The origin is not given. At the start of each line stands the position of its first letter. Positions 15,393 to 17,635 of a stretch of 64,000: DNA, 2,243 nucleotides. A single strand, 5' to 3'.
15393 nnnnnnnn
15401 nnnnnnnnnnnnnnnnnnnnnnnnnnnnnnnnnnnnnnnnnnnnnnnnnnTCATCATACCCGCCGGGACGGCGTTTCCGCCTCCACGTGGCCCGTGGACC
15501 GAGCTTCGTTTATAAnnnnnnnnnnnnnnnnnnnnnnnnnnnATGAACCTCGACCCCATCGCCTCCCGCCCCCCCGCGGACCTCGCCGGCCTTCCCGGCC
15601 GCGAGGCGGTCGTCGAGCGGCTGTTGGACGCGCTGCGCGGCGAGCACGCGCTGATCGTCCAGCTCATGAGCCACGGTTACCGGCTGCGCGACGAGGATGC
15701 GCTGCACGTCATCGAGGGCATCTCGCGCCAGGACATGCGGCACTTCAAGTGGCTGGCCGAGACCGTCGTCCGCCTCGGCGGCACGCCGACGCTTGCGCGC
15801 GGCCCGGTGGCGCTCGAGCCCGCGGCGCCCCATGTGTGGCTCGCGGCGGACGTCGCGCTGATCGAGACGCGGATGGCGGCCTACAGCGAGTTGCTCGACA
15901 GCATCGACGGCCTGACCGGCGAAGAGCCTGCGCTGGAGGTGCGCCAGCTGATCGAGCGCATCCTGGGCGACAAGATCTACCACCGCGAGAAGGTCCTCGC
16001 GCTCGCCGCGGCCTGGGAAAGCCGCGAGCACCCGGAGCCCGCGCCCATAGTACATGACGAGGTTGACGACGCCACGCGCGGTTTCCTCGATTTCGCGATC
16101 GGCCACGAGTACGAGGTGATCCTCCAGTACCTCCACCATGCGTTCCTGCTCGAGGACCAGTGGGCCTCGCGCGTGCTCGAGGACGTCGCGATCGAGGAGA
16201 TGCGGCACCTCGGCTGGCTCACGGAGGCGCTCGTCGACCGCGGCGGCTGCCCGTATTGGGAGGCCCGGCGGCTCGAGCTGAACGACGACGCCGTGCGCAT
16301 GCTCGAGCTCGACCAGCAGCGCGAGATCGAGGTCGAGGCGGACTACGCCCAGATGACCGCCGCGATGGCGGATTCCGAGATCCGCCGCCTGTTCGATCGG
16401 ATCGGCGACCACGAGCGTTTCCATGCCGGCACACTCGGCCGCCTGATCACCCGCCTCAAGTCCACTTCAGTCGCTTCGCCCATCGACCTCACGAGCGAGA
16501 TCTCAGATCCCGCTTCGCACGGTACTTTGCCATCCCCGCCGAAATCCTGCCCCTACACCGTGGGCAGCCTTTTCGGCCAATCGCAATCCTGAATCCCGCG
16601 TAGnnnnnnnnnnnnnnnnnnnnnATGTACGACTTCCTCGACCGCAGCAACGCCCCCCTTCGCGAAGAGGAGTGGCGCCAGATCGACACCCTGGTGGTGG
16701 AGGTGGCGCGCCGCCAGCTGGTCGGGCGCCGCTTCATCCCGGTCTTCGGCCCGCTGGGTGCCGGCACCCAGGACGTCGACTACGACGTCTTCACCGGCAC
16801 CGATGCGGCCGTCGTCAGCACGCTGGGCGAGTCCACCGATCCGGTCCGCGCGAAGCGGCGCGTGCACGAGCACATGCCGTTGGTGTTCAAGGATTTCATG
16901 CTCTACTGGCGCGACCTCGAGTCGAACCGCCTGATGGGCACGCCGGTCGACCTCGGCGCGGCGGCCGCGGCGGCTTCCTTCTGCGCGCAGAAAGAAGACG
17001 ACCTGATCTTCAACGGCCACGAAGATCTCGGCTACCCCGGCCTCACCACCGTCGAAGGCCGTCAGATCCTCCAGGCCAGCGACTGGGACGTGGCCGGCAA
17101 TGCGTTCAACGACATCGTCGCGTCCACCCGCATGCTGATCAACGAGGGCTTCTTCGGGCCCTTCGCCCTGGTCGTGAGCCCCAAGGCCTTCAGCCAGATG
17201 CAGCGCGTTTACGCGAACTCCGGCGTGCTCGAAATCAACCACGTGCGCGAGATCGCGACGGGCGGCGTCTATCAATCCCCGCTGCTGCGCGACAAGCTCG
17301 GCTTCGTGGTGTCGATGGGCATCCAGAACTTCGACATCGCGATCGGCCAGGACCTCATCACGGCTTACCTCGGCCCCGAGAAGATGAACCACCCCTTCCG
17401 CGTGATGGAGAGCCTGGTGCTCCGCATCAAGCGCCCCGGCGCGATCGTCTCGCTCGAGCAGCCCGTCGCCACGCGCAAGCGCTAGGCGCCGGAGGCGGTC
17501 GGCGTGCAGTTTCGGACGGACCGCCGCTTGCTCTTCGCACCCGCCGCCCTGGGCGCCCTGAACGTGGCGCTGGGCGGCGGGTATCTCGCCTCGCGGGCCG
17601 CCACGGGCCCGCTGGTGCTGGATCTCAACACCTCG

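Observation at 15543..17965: Encapsulin operon whose cargo is a single-chain double ferritin-like protein with a TVGSL targeting peptide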

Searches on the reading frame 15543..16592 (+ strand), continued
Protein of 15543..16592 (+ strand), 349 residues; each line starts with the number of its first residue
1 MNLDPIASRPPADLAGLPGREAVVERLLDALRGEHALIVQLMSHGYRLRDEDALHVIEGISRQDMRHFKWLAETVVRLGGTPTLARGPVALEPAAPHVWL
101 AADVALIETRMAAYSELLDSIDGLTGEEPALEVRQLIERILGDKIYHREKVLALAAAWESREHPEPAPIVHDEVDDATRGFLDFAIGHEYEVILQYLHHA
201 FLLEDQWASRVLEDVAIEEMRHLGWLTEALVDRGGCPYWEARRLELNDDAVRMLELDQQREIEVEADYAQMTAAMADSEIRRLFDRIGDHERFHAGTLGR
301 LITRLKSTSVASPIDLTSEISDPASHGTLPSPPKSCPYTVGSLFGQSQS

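Call 27: find_encoding_contigs(protein=P0028, flank=6000, max_places=2)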
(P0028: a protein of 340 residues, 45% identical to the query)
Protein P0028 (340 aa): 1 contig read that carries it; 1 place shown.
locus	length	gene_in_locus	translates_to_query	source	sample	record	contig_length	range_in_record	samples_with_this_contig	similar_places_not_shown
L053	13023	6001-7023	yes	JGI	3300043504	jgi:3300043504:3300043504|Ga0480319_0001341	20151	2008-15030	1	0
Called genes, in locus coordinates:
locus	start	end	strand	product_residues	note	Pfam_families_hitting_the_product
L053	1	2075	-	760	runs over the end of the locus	PF00580:UvrD-helicase, PF13245:AAA_19, PF01443:Viral_helicase1 (faint), PF13361:UvrD_C, PF13538:UvrD_C_2, PF21196:PcrA_UvrD_tudor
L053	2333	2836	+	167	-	-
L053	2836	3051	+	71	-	-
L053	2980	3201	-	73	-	-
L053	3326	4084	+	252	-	PF11967:RecO_N, PF02565:RecO_C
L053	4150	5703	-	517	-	PF00535:Glycos_transf_2, PF07021:MetW, PF13489:Methyltransf_23, PF13847:Methyltransf_31, PF08241:Methyltransf_11, PF08242:Methyltransf_12, PF13649:Methyltransf_25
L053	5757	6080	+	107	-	-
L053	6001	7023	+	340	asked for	PF00210:Ferritin, PF12902:Ferritin-like (weak)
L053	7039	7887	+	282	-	PF04454:Linocin_M18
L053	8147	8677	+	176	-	-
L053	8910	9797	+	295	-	PF12796:Ank_2, PF13606:Ank_3 (faint), PF13637:Ank_4, PF13857:Ank_5 (weak), PF00023:Ank, PF13637:Ank_4, PF00023:Ank (weak)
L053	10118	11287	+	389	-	PF04326:SLFN_AlbA_2, PF13749:HATPase_c_4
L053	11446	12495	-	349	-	PF00749:tRNA-synt_1c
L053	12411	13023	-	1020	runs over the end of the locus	PF00873:ACR_tran, PF02355:SecD_SecF_C (weak)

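Call 40: predict_structure(alignment_id=A1)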
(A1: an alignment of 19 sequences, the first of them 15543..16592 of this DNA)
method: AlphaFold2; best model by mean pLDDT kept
length: 349 residues; sequences in the alignment: 19
mean_pLDDT: 83.0   pTM: 0.76
mean pLDDT of the five models: 83.0, 82.0, 80.1, 79.5, 79.3
residues with pLDDT >= 90: 176; 70-90: 109; 50-70: 24; < 50: 40
segments of 3 or more residues with pLDDT < 50: 1-9, 312-338
pLDDT, mean of each block of 10 residues (from residue 1): 41 80 95 94 89 92 92 90 90 90 98 96 79 95 98 94 67 78 92 90 87 90 90 84 84 94 90 89 93 95 88 45 40 45 50
secondary structure, 60 per line:
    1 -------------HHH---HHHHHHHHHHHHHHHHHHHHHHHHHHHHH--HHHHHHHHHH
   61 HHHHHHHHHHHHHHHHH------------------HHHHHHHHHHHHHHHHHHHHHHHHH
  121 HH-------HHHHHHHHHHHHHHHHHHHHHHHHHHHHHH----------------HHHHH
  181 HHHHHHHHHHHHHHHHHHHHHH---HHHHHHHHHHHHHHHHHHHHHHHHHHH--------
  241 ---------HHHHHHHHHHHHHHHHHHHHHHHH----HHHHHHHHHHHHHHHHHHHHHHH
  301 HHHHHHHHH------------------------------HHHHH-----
elements in order: H20-48 H51-77 H96-122 H130-159 H176-202 H206-232 H250-273 H278-309 H340-344

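Call 45: fold_search(model_id=the predicted structure, library=pdb)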
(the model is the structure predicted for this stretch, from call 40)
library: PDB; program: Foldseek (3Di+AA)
matches with E <= 10: 936; with E <= 0.001: 7
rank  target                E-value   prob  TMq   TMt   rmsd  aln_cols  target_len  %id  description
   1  9qq5_E                2.5e-04  1.00  0.36  0.90   1.9       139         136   25  Mini-bacterioferritin from Candidatus Methanoperedens species BLZ2 in a partially oxidized state (released 2026-04-01)
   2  9qq4_A                2.8e-04  1.00  0.36  0.88   1.9       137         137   26  Mini-bacterioferritin from Candidatus Methanoperedens species BLZ2 as isolated form at 1.07-A resolution (released 2026-04-01)
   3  9qq4_B                3.2e-04  1.00  0.36  0.88   3.5       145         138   24  Mini-bacterioferritin from Candidatus Methanoperedens species BLZ2 as isolated form at 1.07-A resolution (released 2026-04-01)
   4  1nf6_F                5.7e-04  1.00  0.37  0.74   1.7       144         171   25  X-ray structure of the Desulfovibrio desulfuricans bacterioferritin: the diiron site in different catalytic states ("c (released 2003-04-01)
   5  1nf4_A                8.2e-04  1.00  0.36  0.72   2.4       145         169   27  X-Ray Structure of the Desulfovibrio desulfuricans bacterioferritin: the diiron site in different states (reduced stru (released 2003-04-01)
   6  4am2_A                8.2e-04  1.00  0.35  0.74   4.5       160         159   22  Bacterioferritin from Blastochloris viridis (released 2012-10-31)
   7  1nf6_O                9.8e-04  1.00  0.37  0.75   1.8       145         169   25  X-ray structure of the Desulfovibrio desulfuricans bacterioferritin: the diiron site in different catalytic states ("c (released 2003-04-01)
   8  3fvb_A                1.1e-03  1.00  0.36  0.74   2.6       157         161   23  Crystal structure of ferritin (bacterioferritin) from Brucella melitensis (released 2009-02-03)
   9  1jgc_A                1.2e-03  1.00  0.36  0.74   4.3       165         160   19  The 2.6 A Structure Resolution of Rhodobacter capsulatus Bacterioferritin with Metal-free Dinuclear Site and Heme Iron (released 2002-01-09)
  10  8sqq                  1.4e-03  1.00  0.37  0.76   2.5       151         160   24  Crystal Structure of Bacterioferritin (Bfr) from Brucella abortus (Apo Cubic Form 2, F16L mutant) (released 2023-05-17)
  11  1bcf_A                1.6e-03  1.00  0.35  0.75   2.3       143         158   18  THE STRUCTURE OF A UNIQUE, TWO-FOLD SYMMETRIC, HAEM-BINDING SITE (released 1994-12-20)
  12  1nf4_H                1.9e-03  1.00  0.37  0.74   2.3       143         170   24  X-Ray Structure of the Desulfovibrio desulfuricans bacterioferritin: the diiron site in different states (reduced stru (released 2003-04-01)
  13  4xku_A                1.9e-03  1.00  0.35  0.74   2.5       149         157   21  E coli BFR variant Y114F (released 2015-12-16)
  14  4xkt_A                2.1e-03  1.00  0.37  0.79   2.0       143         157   20  E coli BFR variant Y149F (released 2015-12-16)
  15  9gzu                  2.1e-03  1.00  0.35  0.73   2.6       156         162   24  Crystal structure of apo-bacterioferritin (Bfr) from Brucella melitentsis (released 2025-10-15)
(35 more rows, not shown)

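Call 68: search_protein_representatives(protein=window:15543-16592:+)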
Query: 349 residues. Proteins with E-value up to 0.001 (for the whole library): 159; up to 1e-10: 109; up to 1e-30: 21. The best 150 are listed.
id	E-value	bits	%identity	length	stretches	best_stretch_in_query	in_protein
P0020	1.4e-100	353.3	60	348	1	18-349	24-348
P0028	8.9e-70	252.0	48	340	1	24-326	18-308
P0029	4.0e-67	243.3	56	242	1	90-318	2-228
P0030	1.2e-65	238.4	74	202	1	192-349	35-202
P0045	7.5e-61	222.7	43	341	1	23-347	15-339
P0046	9.4e-40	153.3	37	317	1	21-311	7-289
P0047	1.7e-39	152.4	39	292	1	33-316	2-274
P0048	5.6e-39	150.8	33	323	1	23-349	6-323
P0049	9.1e-39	150.1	41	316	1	25-300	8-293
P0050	1.8e-35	139.2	35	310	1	25-305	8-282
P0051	4.2e-35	138.0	33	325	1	23-348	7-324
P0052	5.6e-35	137.6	35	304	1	21-311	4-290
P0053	5.8e-34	134.3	34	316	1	23-344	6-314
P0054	3.6e-33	131.7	35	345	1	23-306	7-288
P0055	5.0e-33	131.2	35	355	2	21-156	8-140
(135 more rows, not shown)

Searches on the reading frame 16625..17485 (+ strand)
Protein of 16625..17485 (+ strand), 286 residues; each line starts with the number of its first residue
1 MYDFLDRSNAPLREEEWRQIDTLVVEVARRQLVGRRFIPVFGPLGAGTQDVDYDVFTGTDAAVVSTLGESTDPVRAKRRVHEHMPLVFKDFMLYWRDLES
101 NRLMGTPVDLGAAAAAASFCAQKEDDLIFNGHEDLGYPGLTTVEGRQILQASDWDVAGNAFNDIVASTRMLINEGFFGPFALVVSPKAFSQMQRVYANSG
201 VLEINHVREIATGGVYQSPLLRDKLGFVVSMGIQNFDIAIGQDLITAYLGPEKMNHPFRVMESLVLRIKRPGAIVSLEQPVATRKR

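Call 3: search_protein_families(library=pfam, proteins=[window:16625-17485:+], max_evalue=0.1)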
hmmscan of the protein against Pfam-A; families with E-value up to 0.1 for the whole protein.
window:16625-17485:+ (286 aa): 3 families
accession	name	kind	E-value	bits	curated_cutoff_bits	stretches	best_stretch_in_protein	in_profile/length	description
PF04454.18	Linocin_M18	-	4.7e-72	242.7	24.3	1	3-264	2-252/253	Encapsulating protein for peroxidase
PF19774.5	DUF6260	-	4.4e-06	26.4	26.6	1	13-200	8-213/301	Family of unknown function (DUF6260)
PF09950.15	Major_capside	-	0.00079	19.3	26.8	1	89-145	32-88/251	Major capsid protein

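Call 4: search_protein_families(library=ncbifam, proteins=[window:16625-17485:+], max_evalue=0.1)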
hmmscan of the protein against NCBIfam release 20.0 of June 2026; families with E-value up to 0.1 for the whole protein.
window:16625-17485:+ (286 aa): 1 family
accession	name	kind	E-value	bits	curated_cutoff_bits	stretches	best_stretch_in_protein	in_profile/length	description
NF041155.2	encap_f1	equivalog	5.2e-83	278.4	100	1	5-277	1-261/261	family 1 encapsulin nanocompartment shell protein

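Call 7: search_solved_structures(query=window:16625-17485:+, max_evalue=0.001)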
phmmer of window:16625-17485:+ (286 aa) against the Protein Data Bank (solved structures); distinct sequences matched with E-value up to 0.001: 37.
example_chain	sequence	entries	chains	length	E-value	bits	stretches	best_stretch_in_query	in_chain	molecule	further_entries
4pt2_P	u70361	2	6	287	1.5e-90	306.5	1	1-286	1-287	Encapsulin protein | Type 1 encapsulin shell protein EncA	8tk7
7s4q_A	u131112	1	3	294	1.7e-90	306.4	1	1-286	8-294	EncA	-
7s20_A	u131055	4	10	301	1.8e-90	306.3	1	1-286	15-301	EncA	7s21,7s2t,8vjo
8v4n_A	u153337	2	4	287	2.8e-89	302.4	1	1-286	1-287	Type 1 encapsulin shell protein EncA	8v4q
9b9i_A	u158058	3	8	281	1.3e-83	283.8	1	1-286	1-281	Type 1 encapsulin shell protein EncA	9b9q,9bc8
9i8e_C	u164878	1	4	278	4.7e-82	278.7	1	3-278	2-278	Encapsulin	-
9i8f_C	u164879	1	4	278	1.2e-80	274.1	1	3-278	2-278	Encapsulin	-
6nj8_A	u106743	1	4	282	3.9e-80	272.4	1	9-280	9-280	Encapsulating protein for a DyP-type peroxidase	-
9fy6_A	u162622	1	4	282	2e-78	266.8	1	9-279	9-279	Bacteriocin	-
7mh2_A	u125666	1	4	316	5.2e-76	258.8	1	9-280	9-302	T4GALA Engineered Protein Nanocage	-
8rvj_A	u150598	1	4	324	8.9e-76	258.1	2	68-280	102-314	Type 1 encapsulin shell protein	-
9zvv_A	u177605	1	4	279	3e-70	239.9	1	9-280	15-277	Type 1 encapsulin shell protein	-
9zw3_A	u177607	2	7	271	1.7e-68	234.2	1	9-280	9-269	Type 1 encapsulin shell protein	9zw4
7lil_A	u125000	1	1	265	2e-19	73.2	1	3-277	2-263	Maritimacin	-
7lij_A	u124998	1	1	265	2.6e-19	72.9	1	3-277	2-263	Maritimacin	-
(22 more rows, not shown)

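Call 48: search_solved_structures(query=window:16625-17485:+, max_evalue=1e-60, show_alignments=1)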
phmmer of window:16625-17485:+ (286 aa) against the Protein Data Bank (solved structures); distinct sequences matched with E-value up to 1e-60: 13.
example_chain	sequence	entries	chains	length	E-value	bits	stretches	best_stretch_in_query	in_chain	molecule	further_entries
4pt2_P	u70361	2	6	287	1.5e-90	306.5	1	1-286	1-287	Encapsulin protein | Type 1 encapsulin shell protein EncA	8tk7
7s4q_A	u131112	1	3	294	1.7e-90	306.4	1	1-286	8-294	EncA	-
7s20_A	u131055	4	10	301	1.8e-90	306.3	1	1-286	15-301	EncA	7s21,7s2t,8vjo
8v4n_A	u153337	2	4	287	2.8e-89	302.4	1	1-286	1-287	Type 1 encapsulin shell protein EncA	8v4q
9b9i_A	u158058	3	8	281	1.3e-83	283.8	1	1-286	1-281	Type 1 encapsulin shell protein EncA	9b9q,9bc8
9i8e_C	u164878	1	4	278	4.7e-82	278.7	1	3-278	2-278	Encapsulin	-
9i8f_C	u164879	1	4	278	1.2e-80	274.1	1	3-278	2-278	Encapsulin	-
6nj8_A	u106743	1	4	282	3.9e-80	272.4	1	9-280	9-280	Encapsulating protein for a DyP-type peroxidase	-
9fy6_A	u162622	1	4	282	2e-78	266.8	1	9-279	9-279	Bacteriocin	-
7mh2_A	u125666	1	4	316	5.2e-76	258.8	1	9-280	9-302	T4GALA Engineered Protein Nanocage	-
8rvj_A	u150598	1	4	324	8.9e-76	258.1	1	68-280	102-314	Type 1 encapsulin shell protein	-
9zvv_A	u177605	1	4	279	3e-70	239.9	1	9-280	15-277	Type 1 encapsulin shell protein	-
9zw3_A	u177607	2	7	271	1.7e-68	234.2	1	9-280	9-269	Type 1 encapsulin shell protein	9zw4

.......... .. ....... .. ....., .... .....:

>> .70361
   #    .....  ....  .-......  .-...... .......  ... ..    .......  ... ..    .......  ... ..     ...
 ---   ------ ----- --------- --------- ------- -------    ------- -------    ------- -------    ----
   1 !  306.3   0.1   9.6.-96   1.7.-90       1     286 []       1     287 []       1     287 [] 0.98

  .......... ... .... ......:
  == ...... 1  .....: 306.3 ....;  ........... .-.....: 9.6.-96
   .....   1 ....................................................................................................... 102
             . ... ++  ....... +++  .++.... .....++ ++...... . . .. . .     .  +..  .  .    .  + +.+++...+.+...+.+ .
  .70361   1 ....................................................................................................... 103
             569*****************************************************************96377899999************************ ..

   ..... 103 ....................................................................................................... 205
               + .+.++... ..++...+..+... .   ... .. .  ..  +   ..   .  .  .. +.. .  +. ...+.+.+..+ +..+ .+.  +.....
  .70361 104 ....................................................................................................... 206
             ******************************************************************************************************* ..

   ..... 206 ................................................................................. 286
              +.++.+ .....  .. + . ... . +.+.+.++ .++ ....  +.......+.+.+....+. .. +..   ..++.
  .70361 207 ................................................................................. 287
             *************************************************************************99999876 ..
